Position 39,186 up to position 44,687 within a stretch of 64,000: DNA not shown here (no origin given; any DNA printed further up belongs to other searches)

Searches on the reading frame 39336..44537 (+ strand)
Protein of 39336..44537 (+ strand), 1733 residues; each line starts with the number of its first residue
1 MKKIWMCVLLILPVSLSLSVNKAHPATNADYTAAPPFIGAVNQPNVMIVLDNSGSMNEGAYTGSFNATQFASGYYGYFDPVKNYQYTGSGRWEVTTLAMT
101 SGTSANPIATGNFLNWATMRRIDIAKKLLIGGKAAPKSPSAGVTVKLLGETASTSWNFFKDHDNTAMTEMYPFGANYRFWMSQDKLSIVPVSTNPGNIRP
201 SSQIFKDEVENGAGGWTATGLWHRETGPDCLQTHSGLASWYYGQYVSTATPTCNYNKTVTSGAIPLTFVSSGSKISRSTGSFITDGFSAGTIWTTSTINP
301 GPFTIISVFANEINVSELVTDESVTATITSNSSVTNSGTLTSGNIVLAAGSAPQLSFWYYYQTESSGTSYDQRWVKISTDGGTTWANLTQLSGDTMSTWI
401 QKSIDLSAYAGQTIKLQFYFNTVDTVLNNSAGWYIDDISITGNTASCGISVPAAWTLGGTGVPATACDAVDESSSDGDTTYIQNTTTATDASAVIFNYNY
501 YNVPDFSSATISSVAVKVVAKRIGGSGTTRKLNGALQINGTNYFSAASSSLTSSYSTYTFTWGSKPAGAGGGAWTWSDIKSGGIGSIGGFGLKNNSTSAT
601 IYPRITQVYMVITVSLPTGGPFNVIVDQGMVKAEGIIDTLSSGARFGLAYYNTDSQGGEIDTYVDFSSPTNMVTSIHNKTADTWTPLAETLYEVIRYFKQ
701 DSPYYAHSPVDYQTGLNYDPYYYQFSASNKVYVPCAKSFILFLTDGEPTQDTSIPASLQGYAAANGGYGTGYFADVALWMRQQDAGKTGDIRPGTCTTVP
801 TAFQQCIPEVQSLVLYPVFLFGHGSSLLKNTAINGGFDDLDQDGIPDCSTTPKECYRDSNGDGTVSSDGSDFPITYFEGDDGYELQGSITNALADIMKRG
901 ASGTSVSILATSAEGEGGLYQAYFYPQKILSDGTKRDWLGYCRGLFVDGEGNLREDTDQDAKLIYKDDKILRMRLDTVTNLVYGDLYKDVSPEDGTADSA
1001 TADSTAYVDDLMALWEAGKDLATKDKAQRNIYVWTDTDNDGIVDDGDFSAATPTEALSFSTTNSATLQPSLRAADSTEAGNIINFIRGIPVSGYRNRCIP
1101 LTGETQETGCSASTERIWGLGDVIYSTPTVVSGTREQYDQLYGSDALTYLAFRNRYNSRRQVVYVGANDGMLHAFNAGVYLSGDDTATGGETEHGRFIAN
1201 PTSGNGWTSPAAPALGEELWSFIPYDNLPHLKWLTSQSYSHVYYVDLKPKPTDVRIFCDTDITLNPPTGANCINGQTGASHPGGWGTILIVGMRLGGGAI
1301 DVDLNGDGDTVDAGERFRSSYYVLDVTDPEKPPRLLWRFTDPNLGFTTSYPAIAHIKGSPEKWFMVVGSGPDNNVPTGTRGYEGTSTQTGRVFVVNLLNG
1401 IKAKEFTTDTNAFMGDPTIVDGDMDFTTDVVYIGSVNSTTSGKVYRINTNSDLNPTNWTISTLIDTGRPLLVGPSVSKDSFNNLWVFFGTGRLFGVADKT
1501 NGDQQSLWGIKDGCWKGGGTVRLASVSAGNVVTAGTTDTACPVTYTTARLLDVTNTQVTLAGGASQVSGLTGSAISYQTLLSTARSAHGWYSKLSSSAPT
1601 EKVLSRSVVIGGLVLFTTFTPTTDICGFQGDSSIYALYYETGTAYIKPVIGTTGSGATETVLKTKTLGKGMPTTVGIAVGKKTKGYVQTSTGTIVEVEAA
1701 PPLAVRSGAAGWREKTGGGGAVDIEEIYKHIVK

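Call 11: search_protein_families(library=ncbifam, proteins=[window:39336-44537:+], max_evalue=0.01)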
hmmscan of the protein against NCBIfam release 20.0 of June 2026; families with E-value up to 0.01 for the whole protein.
window:39336-44537:+ (1733 aa): 0 families

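Call 54: search_protein_families(library=pfam, proteins=[window:39336-44537:+], max_evalue=0.01)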
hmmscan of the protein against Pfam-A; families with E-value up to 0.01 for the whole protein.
window:39336-44537:+ (1733 aa): 4 families
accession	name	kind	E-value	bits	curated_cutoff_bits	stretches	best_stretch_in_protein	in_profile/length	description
PF05567.17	T4P_PilY1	-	2.5e-10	40.3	28.1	2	1283-1532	126-394/411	PilY1 beta-propeller domain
PF20773.4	InhA-like_MAM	-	2.2e-07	31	26.9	1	343-443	55-165/191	Immune inhibitor A-like, MAM domain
PF00629.30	MAM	-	0.00014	22.2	26.4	1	337-442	58-154/158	MAM domain, meprin/A5/mu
PF21471.3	Reelin_subrepeat-B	-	0.00054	20.2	27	1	371-440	58-126/127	Reelin subrepeat B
